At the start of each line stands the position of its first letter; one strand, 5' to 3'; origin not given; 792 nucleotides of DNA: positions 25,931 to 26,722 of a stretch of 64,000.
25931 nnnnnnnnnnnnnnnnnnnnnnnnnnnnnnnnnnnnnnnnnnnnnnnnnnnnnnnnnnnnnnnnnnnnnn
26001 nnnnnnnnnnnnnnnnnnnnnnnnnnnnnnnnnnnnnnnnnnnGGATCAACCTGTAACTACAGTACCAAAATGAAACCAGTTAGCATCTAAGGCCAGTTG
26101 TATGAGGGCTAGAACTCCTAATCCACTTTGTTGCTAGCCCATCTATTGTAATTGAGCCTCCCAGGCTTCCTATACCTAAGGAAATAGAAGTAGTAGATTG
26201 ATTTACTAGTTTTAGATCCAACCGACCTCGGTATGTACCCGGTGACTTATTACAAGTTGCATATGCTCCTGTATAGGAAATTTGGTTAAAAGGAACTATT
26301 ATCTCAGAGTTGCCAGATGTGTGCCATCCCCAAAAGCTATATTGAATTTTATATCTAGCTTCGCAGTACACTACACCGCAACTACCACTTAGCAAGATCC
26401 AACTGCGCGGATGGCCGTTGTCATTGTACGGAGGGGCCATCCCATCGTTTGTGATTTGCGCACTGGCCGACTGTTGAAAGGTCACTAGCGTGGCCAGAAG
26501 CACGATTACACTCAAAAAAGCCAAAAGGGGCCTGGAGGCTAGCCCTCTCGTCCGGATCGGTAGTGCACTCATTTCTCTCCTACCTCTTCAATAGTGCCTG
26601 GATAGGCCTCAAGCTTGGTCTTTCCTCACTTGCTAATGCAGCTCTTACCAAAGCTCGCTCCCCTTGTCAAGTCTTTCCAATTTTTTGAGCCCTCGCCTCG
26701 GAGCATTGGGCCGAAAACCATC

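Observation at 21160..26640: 5.5-kb low-GC island inserted into the conserved hpf-comF junction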

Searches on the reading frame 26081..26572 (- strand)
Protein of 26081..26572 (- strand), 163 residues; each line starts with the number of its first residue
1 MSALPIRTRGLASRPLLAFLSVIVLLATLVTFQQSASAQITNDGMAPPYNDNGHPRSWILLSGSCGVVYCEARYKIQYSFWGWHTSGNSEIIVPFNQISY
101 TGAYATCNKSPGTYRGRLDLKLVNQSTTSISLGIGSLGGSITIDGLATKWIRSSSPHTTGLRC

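Call 6: search_protein_families(library=pfam, proteins=[window:26081-26572:-], max_evalue=0.01)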
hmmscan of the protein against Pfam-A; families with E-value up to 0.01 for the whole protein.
window:26081-26572:- (163 aa): 0 families

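Call 14: find_encoding_contigs(protein=window:26081-26572:-, flank=10000, max_places=10)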
Protein window:26081-26572:- (163 aa): 2 contigs read that carry it; 1 place shown.
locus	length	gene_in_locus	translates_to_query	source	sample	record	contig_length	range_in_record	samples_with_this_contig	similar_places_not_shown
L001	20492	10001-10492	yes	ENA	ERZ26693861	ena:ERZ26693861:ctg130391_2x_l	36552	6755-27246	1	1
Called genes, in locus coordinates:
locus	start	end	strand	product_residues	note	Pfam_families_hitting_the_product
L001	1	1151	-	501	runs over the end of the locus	PF00501:AMP-binding, PF13193:AMP-binding_C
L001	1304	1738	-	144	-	PF13098:Thioredoxin_2 (faint)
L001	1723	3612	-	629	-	PF06480:FtsH_ext (weak), PF00004:AAA, PF07728:AAA_5 (weak), PF17862:AAA_lid_3, PF01434:Peptidase_M41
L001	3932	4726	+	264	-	PF02517:Rce1-like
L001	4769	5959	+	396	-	PF20511:PMI_typeI_cat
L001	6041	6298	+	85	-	PF03966:Trm112p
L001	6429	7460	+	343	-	PF01380:SIS (weak), PF10432:bact-PGI_C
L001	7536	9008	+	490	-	PF05221:AdoHcyase, PF00670:AdoHcyase_NAD, PF02826:2-Hacid_dh_C (weak)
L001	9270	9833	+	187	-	PF00156:Pribosyltran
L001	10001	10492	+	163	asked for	-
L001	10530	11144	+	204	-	-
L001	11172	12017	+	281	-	-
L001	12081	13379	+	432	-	PF01471:PG_binding_1 (weak)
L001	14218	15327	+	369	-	PF12704:MacB_PCD, PF02687:FtsX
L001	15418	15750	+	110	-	PF02482:Ribosomal_S30AE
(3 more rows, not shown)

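Call 35: find_homologous_proteins(query=window:26081-26572:-, max_evalue=0.001)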
Query window:26081-26572:- (163 aa): 8 proteins with E <= 0.001 among 149 candidates.
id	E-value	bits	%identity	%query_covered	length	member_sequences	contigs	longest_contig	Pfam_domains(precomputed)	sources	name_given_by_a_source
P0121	1.4e-104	365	100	100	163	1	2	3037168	-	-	-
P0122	7.2e-51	190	56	96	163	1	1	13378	-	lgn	-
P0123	2.4e-49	185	51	100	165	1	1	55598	-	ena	-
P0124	3.3e-47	178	55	92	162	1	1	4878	-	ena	-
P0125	6.4e-47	177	57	91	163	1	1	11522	-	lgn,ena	-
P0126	1.0e-45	173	55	88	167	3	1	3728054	-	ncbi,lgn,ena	-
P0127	1.3e-42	163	51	96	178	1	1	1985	-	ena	-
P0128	1.5e-35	140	55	80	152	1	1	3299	-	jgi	-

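Call 37: find_encoding_contigs(protein=P0126, flank=10000, max_places=3)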
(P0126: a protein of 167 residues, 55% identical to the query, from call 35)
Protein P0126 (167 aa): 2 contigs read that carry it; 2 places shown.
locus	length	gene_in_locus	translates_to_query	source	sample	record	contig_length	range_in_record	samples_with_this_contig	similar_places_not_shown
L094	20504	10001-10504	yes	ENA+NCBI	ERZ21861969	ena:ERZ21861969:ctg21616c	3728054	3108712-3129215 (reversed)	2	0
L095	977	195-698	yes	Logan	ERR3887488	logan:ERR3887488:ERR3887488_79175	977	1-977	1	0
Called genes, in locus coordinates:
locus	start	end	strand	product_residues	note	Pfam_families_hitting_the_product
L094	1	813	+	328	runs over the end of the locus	-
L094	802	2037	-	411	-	PF12704:MacB_PCD, PF02687:FtsX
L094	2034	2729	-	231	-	PF13304:AAA_21 (faint), PF00005:ABC_tran, PF02463:SMC_N (weak)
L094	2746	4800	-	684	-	PF01471:PG_binding_1 (weak)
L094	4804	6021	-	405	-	-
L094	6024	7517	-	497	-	PF00395:SLH (weak)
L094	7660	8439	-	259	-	-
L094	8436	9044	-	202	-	PF04542:Sigma70_r2, PF08281:Sigma70_r4_2, PF04545:Sigma70_r4 (weak)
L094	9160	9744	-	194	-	-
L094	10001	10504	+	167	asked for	-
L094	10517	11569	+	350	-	-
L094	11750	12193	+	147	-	PF04892:VanZ-LLP1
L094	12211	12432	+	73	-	-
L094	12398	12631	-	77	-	-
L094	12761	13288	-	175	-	-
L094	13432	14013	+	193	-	PF13701:DDE_Tnp_1_4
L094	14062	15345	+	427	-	PF00872:Transposase_mut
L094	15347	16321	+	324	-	PF01609:DDE_Tnp_1 (weak), PF13701:DDE_Tnp_1_4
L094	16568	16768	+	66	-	-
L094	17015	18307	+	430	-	PF13173:AAA_14, PF13635:DUF4143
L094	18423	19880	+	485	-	PF17900:Peptidase_M1_N, PF01433:Peptidase_M1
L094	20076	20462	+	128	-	PF06737:Transglycosylas (weak)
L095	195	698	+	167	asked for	-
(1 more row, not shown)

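Call 38: find_encoding_contigs(protein=P0123, flank=10000, max_places=3)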
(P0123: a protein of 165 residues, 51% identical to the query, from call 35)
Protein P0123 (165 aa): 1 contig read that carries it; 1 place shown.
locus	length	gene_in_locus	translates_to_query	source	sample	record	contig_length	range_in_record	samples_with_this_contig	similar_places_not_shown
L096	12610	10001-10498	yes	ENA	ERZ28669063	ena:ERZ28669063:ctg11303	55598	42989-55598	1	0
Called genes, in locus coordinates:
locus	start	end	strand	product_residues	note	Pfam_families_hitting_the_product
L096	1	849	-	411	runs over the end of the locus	PF12704:MacB_PCD, PF02687:FtsX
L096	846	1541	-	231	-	PF13191:AAA_16 (faint), PF00005:ABC_tran, PF02463:SMC_N (faint), PF13555:AAA_29 (faint), PF13304:AAA_21 (faint)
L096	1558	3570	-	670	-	-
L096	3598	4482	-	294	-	-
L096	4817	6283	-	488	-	PF00395:SLH (weak)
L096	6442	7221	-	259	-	-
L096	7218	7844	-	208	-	PF04542:Sigma70_r2, PF08281:Sigma70_r4_2, PF04545:Sigma70_r4 (weak)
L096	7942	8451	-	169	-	-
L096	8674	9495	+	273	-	PF14690:Zn_ribbon_ISL3, PF13542:HTH_Tnp_ISL3 (faint), PF01610:DDE_Tnp_ISL3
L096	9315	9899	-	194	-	-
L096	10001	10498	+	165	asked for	-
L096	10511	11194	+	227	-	-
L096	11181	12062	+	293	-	-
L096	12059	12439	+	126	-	-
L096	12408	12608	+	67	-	?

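Call 39: find_encoding_contigs(protein=P0122, flank=10000, max_places=3)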
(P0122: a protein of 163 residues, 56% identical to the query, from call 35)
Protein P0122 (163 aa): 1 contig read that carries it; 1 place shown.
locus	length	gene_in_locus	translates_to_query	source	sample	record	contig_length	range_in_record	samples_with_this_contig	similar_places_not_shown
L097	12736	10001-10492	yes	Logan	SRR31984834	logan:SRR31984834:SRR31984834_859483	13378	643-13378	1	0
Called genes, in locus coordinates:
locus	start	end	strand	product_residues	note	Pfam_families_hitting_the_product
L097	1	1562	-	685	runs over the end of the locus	PF08823:PG_binding_2 (faint), PF01471:PG_binding_1 (weak)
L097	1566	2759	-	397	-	-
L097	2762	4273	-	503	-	-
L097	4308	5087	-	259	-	-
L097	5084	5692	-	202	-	PF04542:Sigma70_r2, PF08281:Sigma70_r4_2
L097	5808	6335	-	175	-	-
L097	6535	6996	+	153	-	-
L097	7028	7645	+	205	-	-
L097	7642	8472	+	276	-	-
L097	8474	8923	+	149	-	PF04892:VanZ-LLP1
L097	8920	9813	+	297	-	-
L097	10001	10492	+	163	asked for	-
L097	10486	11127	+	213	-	-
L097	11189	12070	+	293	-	-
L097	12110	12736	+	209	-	?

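Call 41: search_protein_families(library=ncbifam, proteins=[window:26081-26572:-], max_evalue=0.01)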
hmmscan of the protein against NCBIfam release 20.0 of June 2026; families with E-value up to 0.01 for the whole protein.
window:26081-26572:- (163 aa): 0 families

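Call 42: list_cluster_members(proteins=[P0126, P0003, P0007, P0029, P0010, P0123, P0125, P0004])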
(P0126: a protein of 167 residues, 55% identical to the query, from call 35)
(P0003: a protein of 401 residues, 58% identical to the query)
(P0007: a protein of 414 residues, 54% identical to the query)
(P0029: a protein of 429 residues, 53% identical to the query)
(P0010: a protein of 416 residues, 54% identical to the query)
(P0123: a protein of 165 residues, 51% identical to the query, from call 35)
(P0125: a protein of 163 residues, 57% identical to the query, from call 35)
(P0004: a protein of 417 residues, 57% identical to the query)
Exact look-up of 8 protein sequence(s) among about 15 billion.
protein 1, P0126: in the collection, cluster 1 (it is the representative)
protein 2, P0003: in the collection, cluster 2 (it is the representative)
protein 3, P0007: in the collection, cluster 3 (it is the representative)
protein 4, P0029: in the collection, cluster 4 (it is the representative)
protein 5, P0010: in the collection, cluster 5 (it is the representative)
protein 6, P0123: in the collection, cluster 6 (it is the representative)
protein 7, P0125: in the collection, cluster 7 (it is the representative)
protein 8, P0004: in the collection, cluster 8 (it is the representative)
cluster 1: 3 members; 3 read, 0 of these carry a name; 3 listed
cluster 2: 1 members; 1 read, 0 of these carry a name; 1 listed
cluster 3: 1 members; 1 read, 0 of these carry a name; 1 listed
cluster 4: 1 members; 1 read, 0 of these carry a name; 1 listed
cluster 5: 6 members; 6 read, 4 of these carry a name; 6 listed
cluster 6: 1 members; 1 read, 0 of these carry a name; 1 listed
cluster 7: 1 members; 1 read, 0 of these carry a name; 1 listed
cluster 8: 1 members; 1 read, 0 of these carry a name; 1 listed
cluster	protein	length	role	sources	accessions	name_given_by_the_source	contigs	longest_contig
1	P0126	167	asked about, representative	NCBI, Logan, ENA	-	-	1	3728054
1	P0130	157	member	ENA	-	-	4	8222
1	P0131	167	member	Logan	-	-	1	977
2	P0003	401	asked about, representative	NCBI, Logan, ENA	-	-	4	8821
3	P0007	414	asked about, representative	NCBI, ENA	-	-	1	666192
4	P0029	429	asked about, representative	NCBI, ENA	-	-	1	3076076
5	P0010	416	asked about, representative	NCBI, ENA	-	-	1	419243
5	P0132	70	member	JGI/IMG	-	ABC-type antimicrobial peptide transport system permease subunit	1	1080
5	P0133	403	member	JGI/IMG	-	ABC-type antimicrobial peptide transport system permease subunit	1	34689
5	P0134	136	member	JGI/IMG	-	ABC-type antimicrobial peptide transport system permease subunit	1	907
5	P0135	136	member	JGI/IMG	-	ABC-type antimicrobial peptide transport system permease subunit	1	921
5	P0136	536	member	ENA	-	-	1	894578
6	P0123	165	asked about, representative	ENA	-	-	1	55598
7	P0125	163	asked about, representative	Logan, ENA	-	-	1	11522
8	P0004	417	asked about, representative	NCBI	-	-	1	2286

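Call 46: find_related_loci(query=A1, collection=metagenome_contigs, flank=10000)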
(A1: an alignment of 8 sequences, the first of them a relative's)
Query A1 (163 aa) in metagenome_contigs; peptide patterns used: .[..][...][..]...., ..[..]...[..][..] (x = any residue, [..] = any of these).
283 stretches matched a pattern; 1 encode a relative of the query (tblastn E <= 1e-3); 1 distinct loci.
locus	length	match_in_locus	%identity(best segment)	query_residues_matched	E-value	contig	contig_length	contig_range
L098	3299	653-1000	55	30-159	2e-42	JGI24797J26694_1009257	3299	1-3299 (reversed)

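Call 49: predict_structure(alignment_id=A1)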
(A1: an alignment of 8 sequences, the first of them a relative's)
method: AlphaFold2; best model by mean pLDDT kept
length: 163 residues; sequences in the alignment: 8
mean_pLDDT: 57.7   pTM: 0.39
mean pLDDT of the five models: 57.7, 55.9, 51.7, 48.3, 43.7
residues with pLDDT >= 90: 0; 70-90: 10; 50-70: 120; < 50: 33
segments of 3 or more residues with pLDDT < 50: 1-10, 47-50, 52-55, 81-84, 102-108
pLDDT, mean of each block of 10 residues (from residue 1): 41 64 72 58 54 54 64 62 52 67 49 58 61 58 59 54 48
secondary structure, 60 per line:
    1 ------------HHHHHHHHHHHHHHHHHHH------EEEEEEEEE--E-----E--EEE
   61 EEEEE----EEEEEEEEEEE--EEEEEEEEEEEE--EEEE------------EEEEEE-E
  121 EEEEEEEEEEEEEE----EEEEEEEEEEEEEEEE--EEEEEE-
elements in order: H13-31 E38-46 E58-65 E70-80 E83-94 E97-100 E113-118 E120-134 E139-154 E157-162

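Call 54: fold_search(model_id=the predicted structure, library=pdb)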
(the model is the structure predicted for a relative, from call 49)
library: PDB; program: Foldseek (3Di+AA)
matches with E <= 10: 647; with E <= 0.001: 0
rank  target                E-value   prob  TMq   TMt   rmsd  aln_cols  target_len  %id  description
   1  9pr5_A                2.2e-02  0.93  0.34  0.22  11.1       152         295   11  Cryo-EM structure of the human inward-rectifier potassium 7.1 channel (Kir7.1) extended state (released 2026-02-25)
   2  6w8x_A                4.1e-02  0.80  0.30  0.35  15.6       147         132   11  Cryo-EM of the S. solfataricus pilus (released 2020-07-08)
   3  2wll_A                5.4e-02  0.84  0.33  0.23  11.2       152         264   10  POTASSIUM CHANNEL FROM BURKHOLDERIA PSEUDOMALLEI (released 2010-06-09)
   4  9nms_A                6.0e-02  0.75  0.32  0.21  11.0       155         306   12  R162Q mutant of inwardly rectifying potassium channel Kir7.1 (released 2026-01-28)
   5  2x6c                  6.4e-02  0.66  0.30  0.22  11.4       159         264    9  Potassium Channel from Magnetospirillum Magnetotacticum (released 2010-06-23)
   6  2l3b_MODEL_1_A        6.4e-02  0.54  0.26  0.30  14.2       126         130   13  Solution NMR structure of the BT_0084 lipoprotein from Bacteroides thetaiotaomicron, Northeast Structural Geno (released 2010-11-10)
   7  6okp_K                7.5e-02  0.44  0.24  0.28  11.2       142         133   11  B41 SOSIP.664 in complex with the silent-face antibody SF12 and V3-targeting antibody 10-1074 (released 2019-06-05)
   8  9nmt_A                1.1e-01  0.57  0.30  0.20  11.7       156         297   13  ML418 bound inwardly rectifying potassium channel Kir7.1 R162Q mutant (released 2026-01-28)
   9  4lp8                  1.1e-01  0.57  0.31  0.21  11.4       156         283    8  A Novel Open-State Crystal Structure of the Prokaryotic Inward Rectifier KirBac3.1 (released 2013-11-20)
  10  2wlj_B                1.1e-01  0.41  0.27  0.19  11.8       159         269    9  Potassium channel from Magnetospirillum magnetotacticum (released 2010-06-09)
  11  2wll_B                1.3e-01  0.63  0.34  0.23  11.3       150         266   10  POTASSIUM CHANNEL FROM BURKHOLDERIA PSEUDOMALLEI (released 2010-06-09)
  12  2x6b                  1.3e-01  0.54  0.30  0.20  11.3       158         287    9  Potassium Channel from Magnetospirillum Magnetotacticum (released 2010-06-23)
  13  7n9k                  1.3e-01  0.47  0.30  0.20  11.5       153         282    8  KirBac3.1 L124M mutant (released 2021-12-29)
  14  7n9l                  1.3e-01  0.47  0.29  0.20  11.7       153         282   10  KirBac3.1 C71S C262S (released 2021-12-29)
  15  8tgo_O                1.3e-01  0.33  0.24  0.28  10.9       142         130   10  Crystal structure of the BG505 triple tandem trimer gp140 HIV-1 Env in complex with PGT124 and 35O22 (released 2024-04-17)
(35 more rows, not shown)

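Call 87: find_related_loci(query=A1, collection=viral_contigs, flank=5000)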
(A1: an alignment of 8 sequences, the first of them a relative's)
Query A1 (163 aa) in viral_contigs; peptide patterns used: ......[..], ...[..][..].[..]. (x = any residue, [..] = any of these).
105 stretches matched a pattern, but none encodes a relative of the query by tblastn (E <= 1e-3).

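Call 89: find_encoding_contigs(protein=P0125, flank=10000, max_places=3)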
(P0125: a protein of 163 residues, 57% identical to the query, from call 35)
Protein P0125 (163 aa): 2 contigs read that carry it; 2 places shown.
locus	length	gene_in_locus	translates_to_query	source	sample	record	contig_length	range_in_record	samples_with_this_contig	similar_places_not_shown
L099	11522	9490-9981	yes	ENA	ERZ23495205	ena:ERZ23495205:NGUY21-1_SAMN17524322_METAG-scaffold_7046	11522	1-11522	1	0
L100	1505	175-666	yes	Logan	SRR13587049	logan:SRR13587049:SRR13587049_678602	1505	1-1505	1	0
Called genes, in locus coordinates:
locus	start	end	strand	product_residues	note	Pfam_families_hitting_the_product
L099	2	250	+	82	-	?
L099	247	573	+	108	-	-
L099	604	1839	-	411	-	PF12704:MacB_PCD, PF02687:FtsX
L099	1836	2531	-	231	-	PF00005:ABC_tran, PF02463:SMC_N (weak), PF13304:AAA_21 (faint)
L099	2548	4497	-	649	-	PF01471:PG_binding_1 (faint)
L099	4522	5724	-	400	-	-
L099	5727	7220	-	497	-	PF00395:SLH (faint)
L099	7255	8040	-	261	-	-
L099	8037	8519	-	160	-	PF04542:Sigma70_r2, PF08281:Sigma70_r4_2, PF04545:Sigma70_r4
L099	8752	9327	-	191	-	-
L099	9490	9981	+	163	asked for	-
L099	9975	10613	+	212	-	-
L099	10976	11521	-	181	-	?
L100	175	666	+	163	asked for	-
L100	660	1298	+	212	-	-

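Call 90: find_encoding_contigs(protein=P0124, flank=10000, max_places=3)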
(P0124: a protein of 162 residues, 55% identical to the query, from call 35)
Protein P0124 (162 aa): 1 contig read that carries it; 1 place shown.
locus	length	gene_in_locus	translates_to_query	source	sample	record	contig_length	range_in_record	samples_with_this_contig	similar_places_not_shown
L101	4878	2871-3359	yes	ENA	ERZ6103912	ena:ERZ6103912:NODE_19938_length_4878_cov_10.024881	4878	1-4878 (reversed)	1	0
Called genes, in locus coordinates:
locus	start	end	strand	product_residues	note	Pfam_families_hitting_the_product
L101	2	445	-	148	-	?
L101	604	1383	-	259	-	-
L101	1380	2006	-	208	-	PF04542:Sigma70_r2, PF08281:Sigma70_r4_2, PF04545:Sigma70_r4 (weak)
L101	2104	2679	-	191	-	-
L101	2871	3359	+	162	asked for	-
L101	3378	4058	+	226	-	-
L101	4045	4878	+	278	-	?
